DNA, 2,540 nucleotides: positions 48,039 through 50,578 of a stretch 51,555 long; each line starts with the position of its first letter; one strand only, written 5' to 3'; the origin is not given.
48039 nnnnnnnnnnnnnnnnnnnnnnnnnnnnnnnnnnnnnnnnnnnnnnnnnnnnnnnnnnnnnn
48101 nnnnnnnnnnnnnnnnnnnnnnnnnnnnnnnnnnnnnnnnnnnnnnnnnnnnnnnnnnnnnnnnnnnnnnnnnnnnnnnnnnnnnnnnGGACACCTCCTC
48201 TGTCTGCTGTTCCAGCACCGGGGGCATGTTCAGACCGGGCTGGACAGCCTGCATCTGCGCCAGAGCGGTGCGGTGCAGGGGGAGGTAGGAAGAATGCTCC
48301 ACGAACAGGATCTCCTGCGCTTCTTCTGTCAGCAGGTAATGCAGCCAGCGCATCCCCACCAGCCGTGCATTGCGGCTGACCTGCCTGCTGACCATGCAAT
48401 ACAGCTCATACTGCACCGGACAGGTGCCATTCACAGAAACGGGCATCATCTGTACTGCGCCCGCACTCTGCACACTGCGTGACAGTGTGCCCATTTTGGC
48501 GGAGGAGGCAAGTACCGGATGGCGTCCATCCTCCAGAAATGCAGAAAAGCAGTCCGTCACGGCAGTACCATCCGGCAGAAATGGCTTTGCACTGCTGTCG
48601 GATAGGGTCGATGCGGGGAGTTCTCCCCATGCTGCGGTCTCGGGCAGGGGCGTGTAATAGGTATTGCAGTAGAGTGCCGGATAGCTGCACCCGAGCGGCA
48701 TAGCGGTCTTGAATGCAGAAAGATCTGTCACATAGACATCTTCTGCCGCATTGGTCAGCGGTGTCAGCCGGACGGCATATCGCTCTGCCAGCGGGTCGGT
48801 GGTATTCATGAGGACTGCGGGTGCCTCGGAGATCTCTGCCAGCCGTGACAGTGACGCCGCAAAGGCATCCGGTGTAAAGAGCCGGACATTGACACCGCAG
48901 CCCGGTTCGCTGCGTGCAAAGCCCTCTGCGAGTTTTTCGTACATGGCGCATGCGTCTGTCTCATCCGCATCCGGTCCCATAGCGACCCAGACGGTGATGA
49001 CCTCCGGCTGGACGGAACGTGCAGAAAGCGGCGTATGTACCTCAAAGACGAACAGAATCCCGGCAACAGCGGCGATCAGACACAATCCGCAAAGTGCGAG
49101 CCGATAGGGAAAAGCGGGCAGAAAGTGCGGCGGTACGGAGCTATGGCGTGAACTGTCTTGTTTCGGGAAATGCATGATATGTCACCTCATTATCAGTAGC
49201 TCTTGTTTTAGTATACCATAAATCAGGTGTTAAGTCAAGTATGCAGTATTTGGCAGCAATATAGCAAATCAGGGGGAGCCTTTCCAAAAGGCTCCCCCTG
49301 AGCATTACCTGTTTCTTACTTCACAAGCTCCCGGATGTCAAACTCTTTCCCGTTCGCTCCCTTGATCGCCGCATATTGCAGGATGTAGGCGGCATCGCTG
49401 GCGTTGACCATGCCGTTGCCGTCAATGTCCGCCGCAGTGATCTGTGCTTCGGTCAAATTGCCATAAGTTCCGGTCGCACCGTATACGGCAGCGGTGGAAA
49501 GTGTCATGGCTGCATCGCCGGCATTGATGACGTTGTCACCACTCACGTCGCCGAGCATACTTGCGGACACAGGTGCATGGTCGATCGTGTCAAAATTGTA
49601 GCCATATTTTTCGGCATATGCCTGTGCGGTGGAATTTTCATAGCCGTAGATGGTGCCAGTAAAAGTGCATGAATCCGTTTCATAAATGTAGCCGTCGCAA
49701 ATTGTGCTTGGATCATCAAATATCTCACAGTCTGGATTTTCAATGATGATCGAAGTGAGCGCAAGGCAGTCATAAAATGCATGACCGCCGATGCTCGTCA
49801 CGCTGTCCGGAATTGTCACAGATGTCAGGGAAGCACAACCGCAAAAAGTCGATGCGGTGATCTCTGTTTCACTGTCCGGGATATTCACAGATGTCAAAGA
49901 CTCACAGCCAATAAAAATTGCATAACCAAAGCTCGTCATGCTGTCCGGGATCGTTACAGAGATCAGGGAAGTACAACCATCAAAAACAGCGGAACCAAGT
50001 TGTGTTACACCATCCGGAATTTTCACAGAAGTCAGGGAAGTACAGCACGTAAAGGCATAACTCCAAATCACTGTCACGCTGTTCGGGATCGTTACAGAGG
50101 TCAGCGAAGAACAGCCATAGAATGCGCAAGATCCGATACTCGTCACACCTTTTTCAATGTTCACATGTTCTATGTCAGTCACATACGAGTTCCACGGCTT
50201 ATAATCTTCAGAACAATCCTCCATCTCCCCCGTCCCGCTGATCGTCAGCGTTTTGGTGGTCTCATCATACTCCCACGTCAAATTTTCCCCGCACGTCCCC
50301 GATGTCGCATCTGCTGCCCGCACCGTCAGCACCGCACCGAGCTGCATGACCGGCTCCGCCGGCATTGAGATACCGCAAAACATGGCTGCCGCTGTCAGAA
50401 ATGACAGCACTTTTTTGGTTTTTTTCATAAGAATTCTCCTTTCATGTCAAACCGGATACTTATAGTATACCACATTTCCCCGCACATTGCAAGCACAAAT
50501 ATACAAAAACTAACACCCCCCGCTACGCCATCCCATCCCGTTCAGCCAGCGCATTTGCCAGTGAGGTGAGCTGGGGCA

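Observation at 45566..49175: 1025-aa protein combining a solute-binding domain, a catalytically dead kinase domain and four PASTA repeats, directly upstream of spore-coat genes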

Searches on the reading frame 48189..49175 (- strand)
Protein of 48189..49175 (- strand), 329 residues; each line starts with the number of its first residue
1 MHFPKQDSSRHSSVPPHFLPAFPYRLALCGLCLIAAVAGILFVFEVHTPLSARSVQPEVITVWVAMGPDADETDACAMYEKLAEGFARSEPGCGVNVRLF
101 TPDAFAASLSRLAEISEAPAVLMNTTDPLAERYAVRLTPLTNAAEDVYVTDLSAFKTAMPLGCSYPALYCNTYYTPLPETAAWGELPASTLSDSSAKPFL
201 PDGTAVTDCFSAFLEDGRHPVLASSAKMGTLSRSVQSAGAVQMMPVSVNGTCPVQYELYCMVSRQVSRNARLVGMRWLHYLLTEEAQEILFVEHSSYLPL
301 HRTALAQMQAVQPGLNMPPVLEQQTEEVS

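Call 30: search_solved_structures(query=A3, max_evalue=10, show_alignments=2)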
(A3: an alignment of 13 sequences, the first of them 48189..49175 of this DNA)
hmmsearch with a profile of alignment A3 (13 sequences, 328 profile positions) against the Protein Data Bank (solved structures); distinct sequences matched with E-value up to 10: 5.
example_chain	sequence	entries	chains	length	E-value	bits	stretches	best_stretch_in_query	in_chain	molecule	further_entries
3zkk_A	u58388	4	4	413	0.0019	20.6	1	62-142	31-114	XOS BINDING PROTEIN | PUTATIVE SUGAR TRANSPORTER SOLUTE-BINDING PROTEIN | SUGAR TRANSPORTER SOLUTE-BINDING PROTEIN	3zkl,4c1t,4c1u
8xba_A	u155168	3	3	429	0.11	14.7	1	62-111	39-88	XylA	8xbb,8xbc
8kac_A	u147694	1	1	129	0.19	13.9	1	59-129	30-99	De novo design protein -NX1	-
3a1j_C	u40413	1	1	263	0.69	12.1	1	258-292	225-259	Cell cycle checkpoint protein RAD1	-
3g65_B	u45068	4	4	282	0.71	12.1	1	258-292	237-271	Cell cycle checkpoint protein RAD1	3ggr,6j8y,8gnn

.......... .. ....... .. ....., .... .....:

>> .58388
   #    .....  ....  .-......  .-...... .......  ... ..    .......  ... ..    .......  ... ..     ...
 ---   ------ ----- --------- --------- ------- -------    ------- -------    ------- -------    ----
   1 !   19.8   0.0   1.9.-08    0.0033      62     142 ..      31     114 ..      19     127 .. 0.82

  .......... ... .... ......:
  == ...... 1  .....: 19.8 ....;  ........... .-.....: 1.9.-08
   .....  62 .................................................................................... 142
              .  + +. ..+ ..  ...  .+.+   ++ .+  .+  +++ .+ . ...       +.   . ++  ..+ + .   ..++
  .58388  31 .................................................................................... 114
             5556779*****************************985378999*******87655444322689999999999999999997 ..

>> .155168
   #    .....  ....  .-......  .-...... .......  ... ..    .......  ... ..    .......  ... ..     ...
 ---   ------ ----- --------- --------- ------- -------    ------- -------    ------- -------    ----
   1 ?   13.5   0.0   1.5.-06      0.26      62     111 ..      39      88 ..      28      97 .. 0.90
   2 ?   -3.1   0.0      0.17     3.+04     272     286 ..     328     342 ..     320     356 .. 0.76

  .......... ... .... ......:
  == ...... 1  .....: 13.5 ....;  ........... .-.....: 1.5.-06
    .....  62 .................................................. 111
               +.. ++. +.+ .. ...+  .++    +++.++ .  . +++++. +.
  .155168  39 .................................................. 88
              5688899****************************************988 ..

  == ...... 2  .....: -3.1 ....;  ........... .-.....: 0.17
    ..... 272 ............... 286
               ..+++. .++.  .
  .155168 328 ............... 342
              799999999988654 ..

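Call 38: predict_structure(alignment_id=A3)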
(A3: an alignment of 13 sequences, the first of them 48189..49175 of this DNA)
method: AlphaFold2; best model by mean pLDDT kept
length: 329 residues; sequences in the alignment: 13
mean_pLDDT: 74.6   pTM: 0.64
mean pLDDT of the five models: 74.6, 69.2, 68.6, 60.1, 58.9
residues with pLDDT >= 90: 67; 70-90: 144; 50-70: 87; < 50: 31
segments of 3 or more residues with pLDDT < 50: 7-9, 11-13, 310-329
pLDDT, mean of each block of 10 residues (from residue 1): 51 51 77 84 64 85 86 87 94 94 88 87 87 82 61 67 76 76 83 84 85 87 77 58 75 68 93 91 78 62 53 37 27
secondary structure, 60 per line:
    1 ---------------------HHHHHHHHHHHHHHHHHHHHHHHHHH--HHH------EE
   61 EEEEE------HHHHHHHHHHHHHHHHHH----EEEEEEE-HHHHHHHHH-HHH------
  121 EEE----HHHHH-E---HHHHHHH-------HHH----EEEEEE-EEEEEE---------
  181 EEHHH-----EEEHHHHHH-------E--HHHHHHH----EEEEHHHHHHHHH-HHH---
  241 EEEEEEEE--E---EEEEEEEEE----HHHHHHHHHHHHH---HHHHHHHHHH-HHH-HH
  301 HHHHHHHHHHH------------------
elements in order: H22-47 E59-65 H72-89 E94-100 H102-110 E121-123 H128-132 H138-144 E159-164 E166-171 E191-193 H194-199 H210-216 E221-224 H225-233 E241-248 E255-263 H268-280 H284-293 H299-311

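Call 40: fold_search(model_id=the predicted structure, library=pdb)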
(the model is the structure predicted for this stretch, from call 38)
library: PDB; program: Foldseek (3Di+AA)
matches with E <= 10: 1369; with E <= 0.001: 608
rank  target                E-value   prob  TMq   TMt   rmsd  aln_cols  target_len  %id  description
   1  7c16_A                1.3e-10  1.00  0.42  0.37  10.5       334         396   15  Crystal structure of a dinucleotide-binding protein (Y224A/Y246A) of ABC transporter endogenously bound to uridylyl-3' (released 2021-03-10)
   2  5m28_A                1.6e-10  1.00  0.38  0.35  10.2       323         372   15  Maltodextrin binding protein MalE1 from L. casei BL23 bound to maltotriose (released 2017-07-05)
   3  7c19_A                1.9e-10  1.00  0.40  0.35  11.4       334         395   15  Crystal structure of a dinucleotide-binding protein (Y224A/Y246A) of ABC transporter endogenously bound to uridylyl-3' (released 2021-03-10)
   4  7c0r_B                4.2e-10  1.00  0.40  0.35  11.5       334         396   15  Crystal structure of a dinucleotide-binding protein (F79A) of ABC transporter endogenously bound to uridylyl-3'-5'-pho (released 2021-03-10)
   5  7c0k_B                4.2e-10  1.00  0.40  0.34  11.5       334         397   15  Crystal structure of a dinucleotide-binding protein of ABC transporter endogenously bound to uridylyl-3'-5'-phospho-gu (released 2021-03-10)
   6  7c0t_A                4.8e-10  1.00  0.40  0.35  11.4       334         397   15  Crystal structure of a dinucleotide-binding protein (N81A) of ABC transporter endogenously bound to uridylyl-3'-5'-pho (released 2021-03-10)
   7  7c16_B                4.8e-10  1.00  0.40  0.35  11.6       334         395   15  Crystal structure of a dinucleotide-binding protein (Y224A/Y246A) of ABC transporter endogenously bound to uridylyl-3' (released 2021-03-10)
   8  7c0w_B                6.1e-10  1.00  0.41  0.35  11.4       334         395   15  Crystal structure of a dinucleotide-binding protein (Y224A) of ABC transporter endogenously bound to uridylyl-3'-5'-ph (released 2021-03-10)
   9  7c0v_B                6.9e-10  1.00  0.42  0.37  10.5       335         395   16  Crystal structure of a dinucleotide-binding protein (Y224A) of ABC transporter endogenously bound to uridylyl-3'-5'-ph (released 2021-03-10)
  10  7c0z_B                7.4e-10  1.00  0.41  0.36  11.2       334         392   15  Crystal structure of a dinucleotide-binding protein (Y246A) of ABC transporter endogenously bound to uridylyl-3'-5'-ph (released 2021-03-10)
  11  8art_B                7.4e-10  1.00  0.37  0.32  11.0       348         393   12  ABC transporter binding protein MalE from Streptomyces scabiei in complex with maltose (released 2023-08-30)
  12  7c0v_A                7.8e-10  1.00  0.40  0.35  11.5       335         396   15  Crystal structure of a dinucleotide-binding protein (Y224A) of ABC transporter endogenously bound to uridylyl-3'-5'-ph (released 2021-03-10)
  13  7c0l_A                8.8e-10  1.00  0.40  0.35  11.4       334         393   15  Crystal structure of a dinucleotide-binding protein of ABC transporter endogenously bound to uridylyl-3'-5'-phospho-gu (released 2021-03-10)
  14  7c0o_A                9.4e-10  1.00  0.40  0.35  11.5       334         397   15  Crystal structure of a dinucleotide-binding protein (Y56F) of ABC transporter endogenously bound to uridylyl-3'-5'-pho (released 2021-03-10)
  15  7c15_B                1.1e-09  1.00  0.42  0.37  10.7       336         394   14  Crystal structure of a dinucleotide-binding protein (Q274A) of ABC transporter endogenously bound to uridylyl-3'-5'-ph (released 2021-03-10)
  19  3zkk_A                1.4e-09  1.00  0.37  0.31  11.7       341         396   13  Structure of the xylo-oligosaccharide specific solute binding protein from Bifidobacterium animalis subsp. lactis Bl-0 (released 2013-10-30)
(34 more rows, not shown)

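Call 43: find_related_loci(query=A3, collection=genome_contigs, flank=6000)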
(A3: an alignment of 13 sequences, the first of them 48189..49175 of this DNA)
Query A3 (329 aa) in genome_contigs; peptide patterns used: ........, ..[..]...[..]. (x = any residue, [..] = any of these).
102 stretches matched a pattern; 29 encode a relative of the query (tblastn E <= 1e-3); 29 distinct loci.
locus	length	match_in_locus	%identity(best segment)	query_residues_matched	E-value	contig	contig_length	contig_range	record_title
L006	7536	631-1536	47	25-315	3e-82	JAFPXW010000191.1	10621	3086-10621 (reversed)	MAG: Oscillospiraceae bacterium isolate RGIG1574 Goat_Abomasum.Co__c1304347, whole genome shotgun sequence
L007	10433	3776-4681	48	26-316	3e-81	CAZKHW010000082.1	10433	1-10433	MAG TPA_asm: uncultured Ruminococcus sp. isolate SRP199465_co2_654 genome assembly, contig: NODE_20183_length_10433_cov_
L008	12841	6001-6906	45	25-315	4e-80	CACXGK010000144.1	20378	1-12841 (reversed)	MAG: uncultured Ruminococcus sp. isolate RUG11230 genome assembly, contig: RUG11230_asm_144, whole genome shotgun sequen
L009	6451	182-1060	47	25-305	2e-79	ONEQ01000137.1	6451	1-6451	uncultured Clostridiales bacterium isolate RUG235 genome assembly, contig: scaffold_15615, whole genome shotgun sequence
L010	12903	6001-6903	45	25-316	3e-74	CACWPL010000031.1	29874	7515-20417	MAG: uncultured Ruminococcus sp. isolate RUG10795 genome assembly, contig: RUG10795_asm_31, whole genome shotgun sequenc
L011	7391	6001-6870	44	26-305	9e-74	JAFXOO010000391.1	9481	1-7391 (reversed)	MAG: Oscillospiraceae bacterium isolate RGIG6603 Sheep_Rumen-1__c1217239, whole genome shotgun sequence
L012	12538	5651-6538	43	25-305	3e-70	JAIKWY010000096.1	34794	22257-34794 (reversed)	MAG: Oscillospiraceae bacterium isolate RUI441 k141_6318946_flag=1_multi=10.0000_len=34794, whole genome shotgun sequenc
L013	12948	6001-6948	41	23-324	3e-68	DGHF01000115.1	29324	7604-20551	MAG TPA_asm: Ruminococcus sp. UBA3855 UBA3855_contig_87877, whole genome shotgun sequence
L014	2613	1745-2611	43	25-298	3e-68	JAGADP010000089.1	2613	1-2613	MAG: Oscillospiraceae bacterium isolate RGIG8346 Water_buffalos_Rumen.Co__c2572752, whole genome shotgun sequence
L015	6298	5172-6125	41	21-326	1e-65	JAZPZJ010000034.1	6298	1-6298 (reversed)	MAG: Oscillospiraceae bacterium isolate T1900044645_TS20190111.MAGScoT_cleanbin_000033 SGB_1343_k141_1823886, whole geno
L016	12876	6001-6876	41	26-315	2e-65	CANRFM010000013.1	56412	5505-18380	MAG: uncultured Clostridia bacterium isolate Lapin-023__bin53 genome assembly, contig: Lapin-023__NODE_782_length_56412_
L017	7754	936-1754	44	35-305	2e-64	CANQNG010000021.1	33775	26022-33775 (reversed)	MAG: uncultured Clostridia bacterium isolate Lapin-012__bin41 genome assembly, contig: Lapin-012__NODE_2030_length_33775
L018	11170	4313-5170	40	26-305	8e-64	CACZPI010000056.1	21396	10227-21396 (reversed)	MAG: uncultured Ruminococcus sp. isolate RUG12829 genome assembly, contig: RUG12829_asm_56, whole genome shotgun sequenc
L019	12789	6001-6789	43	50-306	5e-62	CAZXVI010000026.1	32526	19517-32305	MAG TPA_asm: uncultured Ruminococcus sp. isolate SRP222994_co1_419 genome assembly, contig: NODE_2498_length_32526_cov_5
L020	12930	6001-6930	37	28-316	1e-59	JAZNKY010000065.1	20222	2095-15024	MAG: Oscillospiraceae bacterium isolate T1900044673_TS20190139.MAGScoT_cleanbin_000004 SGB_1603_k141_382608, whole genom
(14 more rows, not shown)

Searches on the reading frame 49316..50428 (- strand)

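Call 3: search_protein_families(library=pfam, proteins=[window:49316-50428:-], max_evalue=1)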
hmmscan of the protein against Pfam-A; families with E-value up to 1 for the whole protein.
window:49316-50428:- (370 aa): 6 families
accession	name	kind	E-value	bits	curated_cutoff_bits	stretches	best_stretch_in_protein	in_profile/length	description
PF13306.12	LRR_5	-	3e-45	153.7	27.7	2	84-198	11-123/127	BspA type Leucine rich repeat region (6 copies)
PF00404.24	Dockerin_1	-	2.5e-08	34.4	22.9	1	292-350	1-53/57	Dockerin type I domain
PF23454.1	Zn_ribbon_Brz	-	0.044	14.8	27.9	0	175-193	11-29/58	Transcriptional regulator Brz zinc beta ribbon domain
PF19770.4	DUF6256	-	0.087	13.4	25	0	168-207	48-87/109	Family of unknown function (DUF6256)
PF03669.18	ASTER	-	0.1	13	22.7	0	120-156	49-85/96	PAT complex subunit Asterix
PF13576.12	Pentapeptide_3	-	0.14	12.8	27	0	140-174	8-41/48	Pentapeptide repeats (9 copies)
